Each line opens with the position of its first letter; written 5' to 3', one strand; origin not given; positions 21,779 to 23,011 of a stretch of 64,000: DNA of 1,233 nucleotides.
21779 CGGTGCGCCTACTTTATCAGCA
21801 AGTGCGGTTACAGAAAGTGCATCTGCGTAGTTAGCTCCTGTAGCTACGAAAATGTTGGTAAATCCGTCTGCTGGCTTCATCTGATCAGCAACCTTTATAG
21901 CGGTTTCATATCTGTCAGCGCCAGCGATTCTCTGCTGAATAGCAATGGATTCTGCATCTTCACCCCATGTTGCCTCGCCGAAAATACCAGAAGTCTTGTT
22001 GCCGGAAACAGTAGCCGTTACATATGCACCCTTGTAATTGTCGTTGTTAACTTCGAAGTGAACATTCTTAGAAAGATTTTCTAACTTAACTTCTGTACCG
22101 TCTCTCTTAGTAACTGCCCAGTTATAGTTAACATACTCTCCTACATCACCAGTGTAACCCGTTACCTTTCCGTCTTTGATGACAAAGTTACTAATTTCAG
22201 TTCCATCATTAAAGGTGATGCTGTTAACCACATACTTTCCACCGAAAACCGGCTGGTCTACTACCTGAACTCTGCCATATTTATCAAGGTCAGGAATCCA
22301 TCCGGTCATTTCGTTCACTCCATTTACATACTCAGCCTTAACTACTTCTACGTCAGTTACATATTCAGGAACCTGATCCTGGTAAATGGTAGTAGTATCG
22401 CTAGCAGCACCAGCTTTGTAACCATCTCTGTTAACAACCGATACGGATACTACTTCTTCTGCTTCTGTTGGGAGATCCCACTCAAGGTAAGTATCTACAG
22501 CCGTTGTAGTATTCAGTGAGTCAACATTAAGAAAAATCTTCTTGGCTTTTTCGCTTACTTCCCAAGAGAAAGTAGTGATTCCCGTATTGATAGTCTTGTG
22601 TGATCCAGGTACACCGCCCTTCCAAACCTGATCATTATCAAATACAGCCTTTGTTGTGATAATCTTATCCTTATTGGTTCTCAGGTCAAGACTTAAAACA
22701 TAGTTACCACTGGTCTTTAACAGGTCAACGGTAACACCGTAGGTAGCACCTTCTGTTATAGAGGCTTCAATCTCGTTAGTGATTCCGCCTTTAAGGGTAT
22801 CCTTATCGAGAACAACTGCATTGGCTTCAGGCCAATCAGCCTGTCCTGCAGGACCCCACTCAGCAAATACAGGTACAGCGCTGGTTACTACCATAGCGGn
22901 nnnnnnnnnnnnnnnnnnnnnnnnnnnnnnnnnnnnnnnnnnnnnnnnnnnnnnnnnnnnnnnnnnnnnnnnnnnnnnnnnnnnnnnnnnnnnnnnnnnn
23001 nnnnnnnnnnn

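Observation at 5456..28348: Tandem array of seven co-oriented CWB2 cell-wall protein paralogs built like exchangeable cassettes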

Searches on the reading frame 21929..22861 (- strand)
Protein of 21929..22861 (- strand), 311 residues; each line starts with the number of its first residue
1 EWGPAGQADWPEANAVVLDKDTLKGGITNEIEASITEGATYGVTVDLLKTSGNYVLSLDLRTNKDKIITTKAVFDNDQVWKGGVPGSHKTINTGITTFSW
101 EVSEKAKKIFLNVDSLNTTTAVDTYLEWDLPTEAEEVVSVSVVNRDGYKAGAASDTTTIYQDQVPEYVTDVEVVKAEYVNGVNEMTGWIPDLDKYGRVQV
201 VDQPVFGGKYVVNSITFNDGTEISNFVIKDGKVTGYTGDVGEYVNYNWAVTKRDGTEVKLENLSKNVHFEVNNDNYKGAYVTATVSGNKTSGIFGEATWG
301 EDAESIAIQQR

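Call 50: predict_structure(alignment_id=A1)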
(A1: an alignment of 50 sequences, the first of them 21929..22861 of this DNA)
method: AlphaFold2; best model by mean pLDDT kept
length: 311 residues; sequences in the alignment: 50
mean_pLDDT: 89.9   pTM: 0.87
mean pLDDT of the five models: 89.9, 89.5, 89.1, 88.8, 88.5
residues with pLDDT >= 90: 219; 70-90: 75; 50-70: 12; < 50: 5
segments of 3 or more residues with pLDDT < 50: 147-150
pLDDT, mean of each block of 10 residues (from residue 1): 88 92 92 96 94 94 97 90 78 92 96 86 88 97 70 82 94 95 85 95 92 96 94 90 94 91 74 89 94 95 80 50
secondary structure, 60 per line:
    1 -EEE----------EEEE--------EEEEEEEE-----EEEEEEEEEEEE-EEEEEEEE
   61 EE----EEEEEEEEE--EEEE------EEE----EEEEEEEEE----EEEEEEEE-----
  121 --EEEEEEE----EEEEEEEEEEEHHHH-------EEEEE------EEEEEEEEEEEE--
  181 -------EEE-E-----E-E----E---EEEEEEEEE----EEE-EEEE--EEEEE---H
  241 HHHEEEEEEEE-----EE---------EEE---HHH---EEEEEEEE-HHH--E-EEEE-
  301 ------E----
elements in order: E2-4 E15-18 E27-34 E40-51 E53-62 E67-75 E78-81 E88-90 E95-103 E108-115 E123-129 E134-144 H145-148 E156-160 E167-178 E188-190 E209-217 E222-224 E226-229 E232-236 H240-243 E244-251 E268-270 E280-287 E296-299

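Call 53: fold_search(model_id=the predicted structure, library=pdb)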
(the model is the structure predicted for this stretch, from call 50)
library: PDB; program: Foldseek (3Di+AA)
matches with E <= 10: 1475; with E <= 0.001: 11
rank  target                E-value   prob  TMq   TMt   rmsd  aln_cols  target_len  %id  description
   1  9arl_B                1.5e-04  0.75  0.17  0.07  18.2       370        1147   10  CryoEM structure of BoNT-NTNH-OrfX2 complex from Clostridium botulinum strain A1-ST7B, major class (released 2025-01-22)
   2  5dze_A                4.5e-04  1.00  0.30  0.43   7.1       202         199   12  Crystal Structure of the catalytic nucleophile mutant of VvEG16 in complex with cellotetraose (released 2016-09-21)
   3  5sv8_A                4.7e-04  1.00  0.32  0.46   6.5       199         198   10  Crystal Structure of the catalytic nucleophile and surface cysteine mutant of VvEG16 in complex with a xyloglucan olig (released 2016-09-21)
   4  1byh_A                5.0e-04  1.00  0.26  0.34   9.4       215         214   14  MOLECULAR AND ACTIVE-SITE STRUCTURE OF A BACILLUS (1-3,1-4)-BETA-GLUCANASE (released 1993-10-31)
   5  1mac_A                5.5e-04  1.00  0.30  0.40   6.5       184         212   14  CRYSTAL STRUCTURE AND SITE-DIRECTED MUTAGENESIS OF BACILLUS MACERANS ENDO-1,3-1,4-BETA-GLUCANASE (released 1995-02-27)
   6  5dzf_A                5.5e-04  1.00  0.25  0.35  11.6       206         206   11  Crystal Structure of the catalytic nucleophile mutant of VvEG16 in complex with a mixed-linkage glucan octasaccharide (released 2016-09-21)
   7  8qft                  6.4e-04  0.95  0.29  0.11  13.2       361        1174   11  X-ray structure of non-toxic non-hemagglutinin (NTNH) protein from botulinum neurotoxin serotype X (released 2024-08-14)
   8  4zkt_B                6.8e-04  0.47  0.16  0.07  18.6       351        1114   12  Crystal structure of the progenitor M complex of Clostridium botulinum type E neurotoxin (released 2015-12-23)
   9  5dzf_B                7.1e-04  1.00  0.27  0.38   9.4       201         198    9  Crystal Structure of the catalytic nucleophile mutant of VvEG16 in complex with a mixed-linkage glucan octasaccharide (released 2016-09-21)
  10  3d6e_A                8.4e-04  0.99  0.24  0.34   9.5       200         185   12  Crystal structure of the engineered 1,3-1,4-beta-glucanase protein from Bacillus licheniformis (released 2009-05-19)
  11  9arj_B                9.3e-04  0.60  0.20  0.08  17.9       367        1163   11  CryoEM structure of BoNT-NTNH-OrfX2 complex from Clostridium botulinum E1, major class (released 2025-01-22)
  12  3v0a_B                1.0e-03  0.77  0.24  0.10  14.4       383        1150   10  2.7 angstrom crystal structure of BoNT/Ai in complex with NTNHA (released 2012-03-14)
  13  1dhk_B                1.1e-03  1.00  0.25  0.36   9.0       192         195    8  STRUCTURE OF PORCINE PANCREATIC ALPHA-AMYLASE (released 1997-12-24)
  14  7bre_A                1.1e-03  1.00  0.27  0.40   7.2       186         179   10  The crystal structure of MLL2 in complex with ASH2L and RBBP5 (released 2020-07-22)
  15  5f6l_B                1.3e-03  1.00  0.27  0.40   6.2       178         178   10  The crystal structure of MLL1 (N3861I/Q3867L) in complex with RbBP5 and Ash2L (released 2016-02-24)
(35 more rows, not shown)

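Call 54: find_related_loci(query=A1, collection=metagenome_contigs, flank=2500)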
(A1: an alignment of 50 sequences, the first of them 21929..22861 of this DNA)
Query A1 (311 aa) in metagenome_contigs; peptide patterns used: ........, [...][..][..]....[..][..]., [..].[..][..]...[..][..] (x = any residue, [..] = any of these).
595 stretches matched a pattern, but none encodes a relative of the query by tblastn (E <= 1e-3).

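Call 79: search_protein_representatives(alignment_id=A2)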
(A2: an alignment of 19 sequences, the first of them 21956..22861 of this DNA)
Query: 19 sequences, 286 profile positions. Proteins with E-value up to 0.001 (for the whole library): 34; up to 1e-10: 28; up to 1e-30: 21. The best 34 are listed.
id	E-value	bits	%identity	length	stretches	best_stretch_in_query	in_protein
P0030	2.4e-86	306.1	-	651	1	1-286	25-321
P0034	3.6e-86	305.6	-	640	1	1-285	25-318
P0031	7.4e-79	281.6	-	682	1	1-286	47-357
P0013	3.3e-75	269.6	-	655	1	1-286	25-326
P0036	7.9e-73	261.8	-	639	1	1-286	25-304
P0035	3.6e-72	259.6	-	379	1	1-286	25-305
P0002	1.5e-71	257.6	-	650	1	1-285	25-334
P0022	4.4e-71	256.1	-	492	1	1-286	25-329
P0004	5.6e-71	255.7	-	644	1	1-285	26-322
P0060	1.8e-67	244.2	-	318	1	1-272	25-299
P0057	6.4e-61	222.7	-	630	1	1-286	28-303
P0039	9.1e-60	218.9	-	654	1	1-285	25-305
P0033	2.8e-58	214.1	-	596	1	5-285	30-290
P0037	2.7e-56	207.5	-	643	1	1-286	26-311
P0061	4.1e-56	206.9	-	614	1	1-286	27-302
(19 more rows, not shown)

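Call 83: fold_search(model_id=the predicted structure, library=viral)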
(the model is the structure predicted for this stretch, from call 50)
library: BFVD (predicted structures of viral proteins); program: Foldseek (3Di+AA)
matches with E <= 10: 1350; with E <= 0.001: 27
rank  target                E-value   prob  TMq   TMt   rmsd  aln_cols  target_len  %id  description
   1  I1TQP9                3.8e-05  0.90  0.17  0.15  17.4       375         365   14  (no name in the UniProt tables at hand)
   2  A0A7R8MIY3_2          1.8e-04  0.93  0.20  0.07  18.3       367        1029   10  (no name in the UniProt tables at hand)
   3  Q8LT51                2.0e-04  0.99  0.31  0.28  17.6       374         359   10  Uncharacterized protein [Vibrio phage VpV262]
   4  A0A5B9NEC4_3          2.3e-04  0.84  0.19  0.08  19.0       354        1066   10  Tail fiber protein [Klebsiella phage KPN4]
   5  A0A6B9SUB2            2.5e-04  0.96  0.27  0.25  17.2       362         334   11  (no name in the UniProt tables at hand)
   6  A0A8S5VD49            2.6e-04  0.66  0.19  0.17  20.3       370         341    9  Head closure knob [Siphoviridae sp. ctGa111]
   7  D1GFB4                2.9e-04  1.00  0.28  0.13  12.6       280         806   13  Uncharacterized protein [Betafusellovirus yellowstonense]
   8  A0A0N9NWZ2            2.9e-04  0.99  0.29  0.11  18.0       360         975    8  (no name in the UniProt tables at hand)
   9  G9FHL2                2.9e-04  0.85  0.23  0.10  18.1       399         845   12  Putative tail protein [Rhodococcus phage RGL3]
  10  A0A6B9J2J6            3.0e-04  0.97  0.27  0.19  16.9       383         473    8  (no name in the UniProt tables at hand)
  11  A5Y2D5                3.0e-04  0.41  0.15  0.08  20.7       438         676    8  (no name in the UniProt tables at hand)
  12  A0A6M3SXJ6            3.5e-04  0.99  0.26  0.32  16.6       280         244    8  (no name in the UniProt tables at hand)
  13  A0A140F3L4            3.7e-04  0.97  0.28  0.19  19.2       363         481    9  Uncharacterized protein [Pyrobaculum filamentous virus 1]
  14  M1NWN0                3.7e-04  0.91  0.23  0.14  20.1       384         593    8  Minor coat protein [Cordyline virus 4]
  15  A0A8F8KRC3            3.7e-04  0.80  0.15  0.19  18.4       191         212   14  Uncharacterized protein [Clandestinovirus]
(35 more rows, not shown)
